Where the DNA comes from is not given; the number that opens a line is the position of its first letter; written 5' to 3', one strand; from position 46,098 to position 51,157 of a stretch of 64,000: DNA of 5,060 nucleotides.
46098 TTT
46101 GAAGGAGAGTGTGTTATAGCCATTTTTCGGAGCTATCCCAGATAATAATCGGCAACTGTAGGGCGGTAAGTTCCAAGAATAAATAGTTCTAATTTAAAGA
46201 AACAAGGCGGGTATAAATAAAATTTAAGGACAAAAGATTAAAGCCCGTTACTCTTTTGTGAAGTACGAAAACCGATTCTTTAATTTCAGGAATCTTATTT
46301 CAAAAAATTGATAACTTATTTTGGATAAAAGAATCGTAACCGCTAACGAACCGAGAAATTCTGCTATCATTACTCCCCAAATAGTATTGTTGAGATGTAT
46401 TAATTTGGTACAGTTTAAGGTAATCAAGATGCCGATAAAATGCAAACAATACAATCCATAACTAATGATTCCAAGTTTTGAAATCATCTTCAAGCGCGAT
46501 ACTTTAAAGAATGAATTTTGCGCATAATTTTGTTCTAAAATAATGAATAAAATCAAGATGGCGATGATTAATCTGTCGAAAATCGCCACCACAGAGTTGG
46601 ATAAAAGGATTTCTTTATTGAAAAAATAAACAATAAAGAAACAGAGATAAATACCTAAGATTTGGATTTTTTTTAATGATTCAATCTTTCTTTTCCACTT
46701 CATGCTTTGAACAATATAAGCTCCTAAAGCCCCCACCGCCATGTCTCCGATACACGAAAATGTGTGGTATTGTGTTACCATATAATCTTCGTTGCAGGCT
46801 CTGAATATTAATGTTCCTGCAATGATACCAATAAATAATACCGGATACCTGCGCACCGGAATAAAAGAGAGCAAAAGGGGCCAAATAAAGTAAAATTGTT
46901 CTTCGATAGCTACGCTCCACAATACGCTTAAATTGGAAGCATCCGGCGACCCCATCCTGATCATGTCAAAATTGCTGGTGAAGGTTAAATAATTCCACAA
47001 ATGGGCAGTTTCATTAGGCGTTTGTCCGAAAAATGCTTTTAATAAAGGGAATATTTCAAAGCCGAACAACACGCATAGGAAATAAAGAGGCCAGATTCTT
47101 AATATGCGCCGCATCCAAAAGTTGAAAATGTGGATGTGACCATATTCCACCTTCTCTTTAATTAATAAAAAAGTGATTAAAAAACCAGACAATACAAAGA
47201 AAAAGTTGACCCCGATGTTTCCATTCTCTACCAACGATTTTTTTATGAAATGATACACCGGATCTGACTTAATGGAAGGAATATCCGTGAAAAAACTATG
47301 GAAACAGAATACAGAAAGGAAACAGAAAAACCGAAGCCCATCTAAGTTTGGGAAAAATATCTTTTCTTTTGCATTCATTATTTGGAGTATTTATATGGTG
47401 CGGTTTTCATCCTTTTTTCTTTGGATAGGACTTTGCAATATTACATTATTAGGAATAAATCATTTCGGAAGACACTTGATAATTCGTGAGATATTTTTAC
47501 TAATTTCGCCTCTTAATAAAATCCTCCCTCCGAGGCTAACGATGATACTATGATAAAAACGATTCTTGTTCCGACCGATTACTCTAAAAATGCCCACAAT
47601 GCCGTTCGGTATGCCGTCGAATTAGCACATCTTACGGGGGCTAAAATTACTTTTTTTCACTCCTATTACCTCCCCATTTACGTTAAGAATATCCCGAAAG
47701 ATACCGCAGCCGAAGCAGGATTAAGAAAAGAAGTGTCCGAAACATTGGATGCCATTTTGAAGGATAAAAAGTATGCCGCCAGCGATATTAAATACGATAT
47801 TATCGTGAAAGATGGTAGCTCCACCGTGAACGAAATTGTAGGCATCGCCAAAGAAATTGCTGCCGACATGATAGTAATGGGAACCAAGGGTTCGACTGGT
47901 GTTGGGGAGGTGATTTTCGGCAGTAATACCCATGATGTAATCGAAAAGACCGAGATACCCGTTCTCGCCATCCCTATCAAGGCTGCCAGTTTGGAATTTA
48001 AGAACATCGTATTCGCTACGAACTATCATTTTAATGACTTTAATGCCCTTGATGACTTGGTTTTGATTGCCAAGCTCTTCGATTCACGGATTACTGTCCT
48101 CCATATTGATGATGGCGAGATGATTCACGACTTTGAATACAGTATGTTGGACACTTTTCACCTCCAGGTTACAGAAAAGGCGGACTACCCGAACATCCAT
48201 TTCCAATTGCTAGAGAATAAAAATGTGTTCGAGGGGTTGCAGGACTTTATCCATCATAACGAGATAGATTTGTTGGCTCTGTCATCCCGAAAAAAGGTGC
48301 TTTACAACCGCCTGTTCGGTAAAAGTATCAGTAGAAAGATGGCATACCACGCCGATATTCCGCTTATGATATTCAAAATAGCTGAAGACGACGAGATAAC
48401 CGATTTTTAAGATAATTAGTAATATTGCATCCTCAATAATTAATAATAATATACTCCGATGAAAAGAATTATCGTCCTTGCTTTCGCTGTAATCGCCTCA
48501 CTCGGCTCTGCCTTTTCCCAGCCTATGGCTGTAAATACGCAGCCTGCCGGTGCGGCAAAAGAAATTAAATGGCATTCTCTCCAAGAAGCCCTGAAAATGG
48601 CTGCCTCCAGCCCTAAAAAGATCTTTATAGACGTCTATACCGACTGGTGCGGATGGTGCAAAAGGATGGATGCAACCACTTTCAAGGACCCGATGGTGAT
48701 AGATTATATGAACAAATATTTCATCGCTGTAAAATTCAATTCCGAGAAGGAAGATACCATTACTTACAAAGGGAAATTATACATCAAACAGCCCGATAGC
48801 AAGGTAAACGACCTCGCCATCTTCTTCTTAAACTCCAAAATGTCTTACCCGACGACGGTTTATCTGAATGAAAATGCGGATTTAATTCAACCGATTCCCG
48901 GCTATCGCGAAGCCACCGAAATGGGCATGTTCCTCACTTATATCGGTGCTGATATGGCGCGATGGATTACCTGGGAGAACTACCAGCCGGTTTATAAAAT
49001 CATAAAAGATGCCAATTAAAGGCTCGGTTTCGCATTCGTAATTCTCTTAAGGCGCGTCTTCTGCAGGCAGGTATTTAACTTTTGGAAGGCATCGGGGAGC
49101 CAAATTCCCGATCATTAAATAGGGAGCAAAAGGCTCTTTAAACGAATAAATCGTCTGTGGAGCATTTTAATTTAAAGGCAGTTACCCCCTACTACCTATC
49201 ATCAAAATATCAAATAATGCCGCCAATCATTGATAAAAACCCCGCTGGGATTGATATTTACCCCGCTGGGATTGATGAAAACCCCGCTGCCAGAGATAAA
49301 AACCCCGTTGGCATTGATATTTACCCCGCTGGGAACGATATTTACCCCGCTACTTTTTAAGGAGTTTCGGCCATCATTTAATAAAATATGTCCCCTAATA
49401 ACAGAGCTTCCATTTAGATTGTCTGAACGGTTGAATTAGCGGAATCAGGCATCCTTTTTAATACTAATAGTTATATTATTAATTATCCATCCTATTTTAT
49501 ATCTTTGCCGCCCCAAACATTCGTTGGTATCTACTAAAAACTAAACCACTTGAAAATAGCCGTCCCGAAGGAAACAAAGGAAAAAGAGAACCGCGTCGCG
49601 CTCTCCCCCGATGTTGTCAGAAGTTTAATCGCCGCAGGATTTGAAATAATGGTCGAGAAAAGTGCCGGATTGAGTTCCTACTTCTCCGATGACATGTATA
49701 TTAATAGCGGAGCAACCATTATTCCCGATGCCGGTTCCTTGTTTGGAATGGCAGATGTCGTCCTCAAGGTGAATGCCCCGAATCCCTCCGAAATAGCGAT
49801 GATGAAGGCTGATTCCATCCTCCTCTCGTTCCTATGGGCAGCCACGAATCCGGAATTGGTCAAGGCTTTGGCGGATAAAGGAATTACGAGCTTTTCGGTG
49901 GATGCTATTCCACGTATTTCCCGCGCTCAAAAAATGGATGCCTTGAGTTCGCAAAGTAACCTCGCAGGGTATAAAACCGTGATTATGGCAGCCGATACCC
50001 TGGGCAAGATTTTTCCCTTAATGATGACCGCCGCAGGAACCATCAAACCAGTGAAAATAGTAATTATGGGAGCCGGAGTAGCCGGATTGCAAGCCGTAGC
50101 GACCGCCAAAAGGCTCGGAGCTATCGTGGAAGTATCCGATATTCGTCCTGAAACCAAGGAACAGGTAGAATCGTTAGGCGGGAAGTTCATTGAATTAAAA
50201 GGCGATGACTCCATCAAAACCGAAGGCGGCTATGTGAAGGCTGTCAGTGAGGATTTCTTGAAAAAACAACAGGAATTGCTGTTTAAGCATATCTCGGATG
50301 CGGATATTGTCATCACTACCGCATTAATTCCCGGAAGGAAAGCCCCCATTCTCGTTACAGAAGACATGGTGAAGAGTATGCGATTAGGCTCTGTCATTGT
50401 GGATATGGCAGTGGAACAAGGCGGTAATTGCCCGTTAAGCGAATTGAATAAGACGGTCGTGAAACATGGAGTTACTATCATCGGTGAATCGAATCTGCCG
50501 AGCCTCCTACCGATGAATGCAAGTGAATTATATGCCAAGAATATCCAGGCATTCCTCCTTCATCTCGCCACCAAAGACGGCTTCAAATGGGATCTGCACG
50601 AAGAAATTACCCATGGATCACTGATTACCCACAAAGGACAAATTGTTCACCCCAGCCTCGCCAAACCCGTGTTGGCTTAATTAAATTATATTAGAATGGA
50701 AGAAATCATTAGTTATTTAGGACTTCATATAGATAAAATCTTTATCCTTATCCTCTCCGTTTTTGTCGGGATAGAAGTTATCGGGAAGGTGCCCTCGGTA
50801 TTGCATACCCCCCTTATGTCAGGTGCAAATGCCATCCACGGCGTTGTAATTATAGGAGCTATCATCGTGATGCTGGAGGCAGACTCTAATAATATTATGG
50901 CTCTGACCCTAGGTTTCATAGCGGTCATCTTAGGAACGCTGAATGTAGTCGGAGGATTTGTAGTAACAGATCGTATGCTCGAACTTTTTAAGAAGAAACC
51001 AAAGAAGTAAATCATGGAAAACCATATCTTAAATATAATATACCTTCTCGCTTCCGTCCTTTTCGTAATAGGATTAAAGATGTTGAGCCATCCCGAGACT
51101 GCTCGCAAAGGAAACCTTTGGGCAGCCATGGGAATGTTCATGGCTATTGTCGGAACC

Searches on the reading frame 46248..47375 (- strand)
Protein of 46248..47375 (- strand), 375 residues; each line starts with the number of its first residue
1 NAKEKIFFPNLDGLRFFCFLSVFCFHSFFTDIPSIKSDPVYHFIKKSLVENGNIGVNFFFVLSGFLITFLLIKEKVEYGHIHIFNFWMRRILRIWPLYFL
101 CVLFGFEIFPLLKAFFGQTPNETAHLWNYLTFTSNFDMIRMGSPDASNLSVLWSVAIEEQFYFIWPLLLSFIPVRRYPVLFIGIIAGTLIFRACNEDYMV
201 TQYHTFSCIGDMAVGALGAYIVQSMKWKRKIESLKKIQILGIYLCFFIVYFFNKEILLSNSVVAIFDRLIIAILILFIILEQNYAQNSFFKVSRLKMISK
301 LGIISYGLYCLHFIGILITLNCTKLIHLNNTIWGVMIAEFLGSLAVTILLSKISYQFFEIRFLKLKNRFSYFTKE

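Call 9: search_protein_families(library=pfam, proteins=[window:46248-47375:-])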
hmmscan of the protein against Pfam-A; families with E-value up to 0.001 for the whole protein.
window:46248-47375:- (375 aa): 1 family
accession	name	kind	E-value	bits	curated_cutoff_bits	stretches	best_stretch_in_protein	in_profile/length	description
PF01757.29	Acyl_transf_3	-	1.1e-21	77.7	31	1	10-351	3-325/326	Acyltransferase domain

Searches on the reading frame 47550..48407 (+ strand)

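Call 9: search_protein_families(library=pfam, proteins=[window:47550-48407:+])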
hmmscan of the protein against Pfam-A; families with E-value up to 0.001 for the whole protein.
window:47550-48407:+ (286 aa): 1 family
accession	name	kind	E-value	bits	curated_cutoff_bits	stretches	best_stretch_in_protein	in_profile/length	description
PF00582.32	Usp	-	1.7e-36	126.3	24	2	1-142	1-141/141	Universal stress protein family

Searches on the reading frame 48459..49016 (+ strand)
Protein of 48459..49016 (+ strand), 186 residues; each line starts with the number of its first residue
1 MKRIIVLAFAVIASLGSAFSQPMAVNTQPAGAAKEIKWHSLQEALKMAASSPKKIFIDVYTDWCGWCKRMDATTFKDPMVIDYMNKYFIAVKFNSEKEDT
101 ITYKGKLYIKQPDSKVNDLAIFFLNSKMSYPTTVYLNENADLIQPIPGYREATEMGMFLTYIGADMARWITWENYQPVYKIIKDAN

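Call 9: search_protein_families(library=pfam, proteins=[window:48459-49016:+])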
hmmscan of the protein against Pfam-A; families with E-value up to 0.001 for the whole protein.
window:48459-49016:+ (186 aa): 4 families
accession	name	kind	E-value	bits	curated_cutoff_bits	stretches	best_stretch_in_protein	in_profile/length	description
PF03190.21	Thioredox_DsbH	-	2.4e-13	50.8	27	1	33-101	17-86/163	Protein of unknown function, DUF255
PF13899.12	Thioredoxin_7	-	5.7e-09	36.4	27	1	38-100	2-65/83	Thioredoxin-like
PF13098.12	Thioredoxin_2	-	1.6e-06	28.8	27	1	50-155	3-100/104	Thioredoxin-like domain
PF00085.26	Thioredoxin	-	0.00065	20.1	23.5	0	50-73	16-39/103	Thioredoxin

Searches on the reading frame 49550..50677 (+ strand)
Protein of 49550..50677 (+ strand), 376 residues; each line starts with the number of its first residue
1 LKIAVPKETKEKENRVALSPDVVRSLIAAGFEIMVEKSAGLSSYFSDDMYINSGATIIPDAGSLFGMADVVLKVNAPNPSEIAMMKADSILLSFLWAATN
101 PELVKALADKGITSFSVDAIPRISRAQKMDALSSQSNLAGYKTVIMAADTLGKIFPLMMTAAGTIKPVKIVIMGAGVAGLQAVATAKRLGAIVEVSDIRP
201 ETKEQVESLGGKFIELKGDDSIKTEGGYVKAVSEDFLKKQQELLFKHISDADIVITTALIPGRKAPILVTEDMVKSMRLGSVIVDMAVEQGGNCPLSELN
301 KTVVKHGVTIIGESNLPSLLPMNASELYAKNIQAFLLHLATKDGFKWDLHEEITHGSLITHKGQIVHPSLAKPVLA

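Call 9: search_protein_families(library=pfam, proteins=[window:49550-50677:+])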
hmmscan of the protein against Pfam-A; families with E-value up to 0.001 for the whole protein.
window:49550-50677:+ (376 aa): 2 families
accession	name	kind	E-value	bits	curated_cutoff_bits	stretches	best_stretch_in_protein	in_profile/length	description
PF01262.27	AlaDh_PNT_C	-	2.9e-69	233.2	23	1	144-367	2-213/214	Alanine dehydrogenase/PNT, C-terminal domain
PF05222.21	AlaDh_PNT_N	-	2.2e-46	157.9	30.4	1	5-139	2-136/136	Alanine dehydrogenase/PNT, N-terminal domain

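Call 29: find_homologous_proteins(query=window:49550-50677:+, max_evalue=1e-120)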
Query window:49550-50677:+ (376 aa): 4216 proteins with E <= 1e-120 among 8000 candidates; the best 120 are listed.
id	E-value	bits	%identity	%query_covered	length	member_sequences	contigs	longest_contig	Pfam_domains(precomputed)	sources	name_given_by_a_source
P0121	1.9e-236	802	100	100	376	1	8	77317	PF05222.22,PF01262.28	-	-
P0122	4.3e-218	741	90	100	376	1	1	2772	PF05222.22,PF01262.28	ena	-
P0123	6.3e-217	737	90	100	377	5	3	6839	PF05222.22,PF01262.28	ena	-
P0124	9.7e-212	720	87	100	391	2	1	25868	PF05222.22,PF01262.28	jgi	-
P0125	1.8e-211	719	90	97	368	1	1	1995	PF05222.22,PF01262.28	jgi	jgi:NAD(P) transhydrogenase subunit alpha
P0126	5.1e-211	718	86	100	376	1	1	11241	PF05222.22,PF01262.28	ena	-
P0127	1.5e-210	716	87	100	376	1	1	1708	PF05222.22,PF01262.28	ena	-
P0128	3.3e-209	712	86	100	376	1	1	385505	PF05222.22,PF01262.28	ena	-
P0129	2.3e-201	686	85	99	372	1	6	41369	PF05222.22,PF01262.28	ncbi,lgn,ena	ncbi:MAG: Re/Si-specific NAD(P)(+) transhydrogenase subunit alpha [Bacteroidota bacterium]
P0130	6.8e-192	655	79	99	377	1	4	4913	PF05222.22,PF01262.28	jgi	jgi:NAD(P) transhydrogenase subunit alpha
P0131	4.0e-191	653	80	99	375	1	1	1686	PF05222.22,PF01262.28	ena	-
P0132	9.9e-190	648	78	99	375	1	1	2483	PF05222.22,PF01262.28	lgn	-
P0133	1.5e-189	647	79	99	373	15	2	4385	PF05222.22,PF01262.28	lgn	-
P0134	1.9e-189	647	80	99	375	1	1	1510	PF05222.22,PF01262.28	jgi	jgi:NAD(P) transhydrogenase subunit alpha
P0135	1.3e-188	644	78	99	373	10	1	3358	PF05222.22,PF01262.28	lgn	-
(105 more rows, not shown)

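Call 30: find_encoding_contigs(protein=P0128, flank=10000, max_places=3)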
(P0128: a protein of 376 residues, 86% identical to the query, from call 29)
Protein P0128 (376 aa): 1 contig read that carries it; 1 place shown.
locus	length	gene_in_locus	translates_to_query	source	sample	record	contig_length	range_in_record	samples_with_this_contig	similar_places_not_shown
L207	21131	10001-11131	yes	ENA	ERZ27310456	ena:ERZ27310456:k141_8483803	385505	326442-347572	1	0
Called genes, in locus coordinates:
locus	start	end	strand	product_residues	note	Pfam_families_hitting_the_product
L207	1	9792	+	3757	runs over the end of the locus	PF01344:Kelch_1 (faint), PF08329:ChitinaseA_N (faint), PF24312:Ig-like_POM152 (faint), PF21783:YNCE, PF25174:Beta-prop_THOC3, PF13385:Laminin_G_3, PF02494:HYR, PF18962:Por_Secre_tail, +7 more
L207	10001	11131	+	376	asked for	PF05222:AlaDh_PNT_N, PF01262:AlaDh_PNT_C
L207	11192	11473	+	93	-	PF12769:PNTB_4TM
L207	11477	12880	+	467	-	PF02233:PNTB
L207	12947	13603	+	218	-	PF05708:Peptidase_C92 (weak)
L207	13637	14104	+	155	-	-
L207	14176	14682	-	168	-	PF00156:Pribosyltran, PF14681:UPRTase (weak)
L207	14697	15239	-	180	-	PF00877:NLPC_P60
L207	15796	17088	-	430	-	PF05496:RuvB_N, PF13173:AAA_14 (weak), PF00004:AAA, PF07728:AAA_5 (weak), PF16193:AAA_assoc_2, PF12002:MgsA_C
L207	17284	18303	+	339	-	-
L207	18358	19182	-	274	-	PF00582:Usp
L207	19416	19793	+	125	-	-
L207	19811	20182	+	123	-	-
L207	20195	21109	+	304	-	PF19089:DUF5777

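Call 31: find_encoding_contigs(protein=P0124, flank=10000, max_places=3)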
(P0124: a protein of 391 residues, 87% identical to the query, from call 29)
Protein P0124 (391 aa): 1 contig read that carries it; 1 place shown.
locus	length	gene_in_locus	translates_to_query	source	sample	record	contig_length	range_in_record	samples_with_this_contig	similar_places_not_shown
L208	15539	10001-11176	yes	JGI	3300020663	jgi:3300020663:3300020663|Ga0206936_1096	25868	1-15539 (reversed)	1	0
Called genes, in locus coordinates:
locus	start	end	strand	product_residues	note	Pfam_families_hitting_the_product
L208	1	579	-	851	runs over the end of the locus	PF02861:Clp_N, PF00004:AAA, PF17871:AAA_lid_9, PF00158:Sigma54_activat, PF00004:AAA, PF07724:AAA_2, PF07728:AAA_5, PF10431:ClpB_D2-small, +8 more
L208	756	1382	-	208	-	-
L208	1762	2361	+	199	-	PF04542:Sigma70_r2, PF08281:Sigma70_r4_2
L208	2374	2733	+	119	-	-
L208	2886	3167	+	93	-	-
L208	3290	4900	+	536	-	PF06418:CTP_synth_N, PF00117:GATase, PF07722:Peptidase_C26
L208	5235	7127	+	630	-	PF14849:YidC_periplas, PF02096:60KD_IMP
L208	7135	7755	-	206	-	PF04116:FA_hydroxylase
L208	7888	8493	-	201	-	-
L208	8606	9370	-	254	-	PF00753:Lactamase_B, PF23023:Anti-Pycsar_Apyc1, PF12706:Lactamase_B_2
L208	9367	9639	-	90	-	-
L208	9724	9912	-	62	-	-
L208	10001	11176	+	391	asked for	PF05222:AlaDh_PNT_N, PF01262:AlaDh_PNT_C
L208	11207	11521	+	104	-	PF12769:PNTB_4TM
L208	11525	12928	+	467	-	PF02233:PNTB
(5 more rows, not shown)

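Call 32: find_encoding_contigs(protein=P0129, flank=10000, max_places=3)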
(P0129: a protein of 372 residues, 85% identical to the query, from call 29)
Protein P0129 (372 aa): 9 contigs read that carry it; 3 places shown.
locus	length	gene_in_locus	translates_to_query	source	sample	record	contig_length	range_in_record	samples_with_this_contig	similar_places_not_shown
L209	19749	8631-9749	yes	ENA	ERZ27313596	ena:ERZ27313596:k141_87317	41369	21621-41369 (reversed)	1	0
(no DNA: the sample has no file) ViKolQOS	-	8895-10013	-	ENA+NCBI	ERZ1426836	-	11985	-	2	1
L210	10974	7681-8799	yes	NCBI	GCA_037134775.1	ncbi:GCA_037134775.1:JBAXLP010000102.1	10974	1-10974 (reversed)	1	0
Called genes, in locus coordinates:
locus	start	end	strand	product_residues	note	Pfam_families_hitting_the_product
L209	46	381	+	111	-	-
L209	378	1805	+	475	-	PF00589:Phage_integrase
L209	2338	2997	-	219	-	PF16403:Bact_surface_Ig-like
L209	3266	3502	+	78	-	-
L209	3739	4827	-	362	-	PF02638:GHL10, PF13200:DUF4015, PF14871:GHL6 (weak)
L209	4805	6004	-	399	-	PF06452:CBM9_1, PF16011:CBM9_2 (faint)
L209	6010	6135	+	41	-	-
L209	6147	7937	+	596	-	-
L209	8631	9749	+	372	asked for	PF05222:AlaDh_PNT_N, PF01262:AlaDh_PNT_C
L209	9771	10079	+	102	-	PF12769:PNTB_4TM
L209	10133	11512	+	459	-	PF02233:PNTB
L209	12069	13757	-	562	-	PF13600:DUF4140, PF13598:DUF4139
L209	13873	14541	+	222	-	PF13709:DUF4159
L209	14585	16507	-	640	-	PF00270:DEAD, PF04851:ResIII, PF00271:Helicase_C, PF28538:Helicase_helical, PF03880:DbpA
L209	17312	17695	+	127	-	PF01740:STAS, PF13466:STAS_2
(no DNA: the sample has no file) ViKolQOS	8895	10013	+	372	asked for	PF05222:AlaDh_PNT_N, PF01262:AlaDh_PNT_C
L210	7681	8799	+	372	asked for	PF05222:AlaDh_PNT_N, PF01262:AlaDh_PNT_C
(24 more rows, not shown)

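Call 33: find_encoding_contigs(protein=P0123, flank=10000, max_places=3)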
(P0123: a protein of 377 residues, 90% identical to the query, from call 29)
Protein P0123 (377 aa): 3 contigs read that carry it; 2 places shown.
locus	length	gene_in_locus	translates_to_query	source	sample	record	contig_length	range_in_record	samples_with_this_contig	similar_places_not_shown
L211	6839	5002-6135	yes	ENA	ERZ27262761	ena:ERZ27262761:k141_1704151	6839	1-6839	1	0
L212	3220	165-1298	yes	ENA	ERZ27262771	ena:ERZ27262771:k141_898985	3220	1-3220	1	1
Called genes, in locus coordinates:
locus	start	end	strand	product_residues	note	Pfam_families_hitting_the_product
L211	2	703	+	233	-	?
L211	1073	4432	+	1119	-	PF13860:FlgD_ig (faint), PF13573:SprB, PF13585:CHU_C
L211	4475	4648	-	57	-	-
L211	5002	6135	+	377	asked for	PF05222:AlaDh_PNT_N, PF01262:AlaDh_PNT_C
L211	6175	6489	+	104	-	PF12769:PNTB_4TM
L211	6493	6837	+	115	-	?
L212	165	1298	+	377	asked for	PF05222:AlaDh_PNT_N, PF01262:AlaDh_PNT_C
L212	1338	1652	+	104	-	PF12769:PNTB_4TM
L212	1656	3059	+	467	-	PF02233:PNTB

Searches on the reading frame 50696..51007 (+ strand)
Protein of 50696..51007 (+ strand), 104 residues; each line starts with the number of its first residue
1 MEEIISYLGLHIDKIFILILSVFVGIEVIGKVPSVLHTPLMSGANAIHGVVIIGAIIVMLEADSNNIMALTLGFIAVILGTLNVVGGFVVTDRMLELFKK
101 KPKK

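Call 9: search_protein_families(library=pfam, proteins=[window:50696-51007:+])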
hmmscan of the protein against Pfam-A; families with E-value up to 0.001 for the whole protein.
window:50696-51007:+ (104 aa): 1 family
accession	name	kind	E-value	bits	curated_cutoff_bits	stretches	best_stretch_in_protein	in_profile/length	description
PF12769.12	PNTB_4TM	-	5.2e-32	110.6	26.2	1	15-100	2-85/85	4TM region of pyridine nucleotide transhydrogenase, mitoch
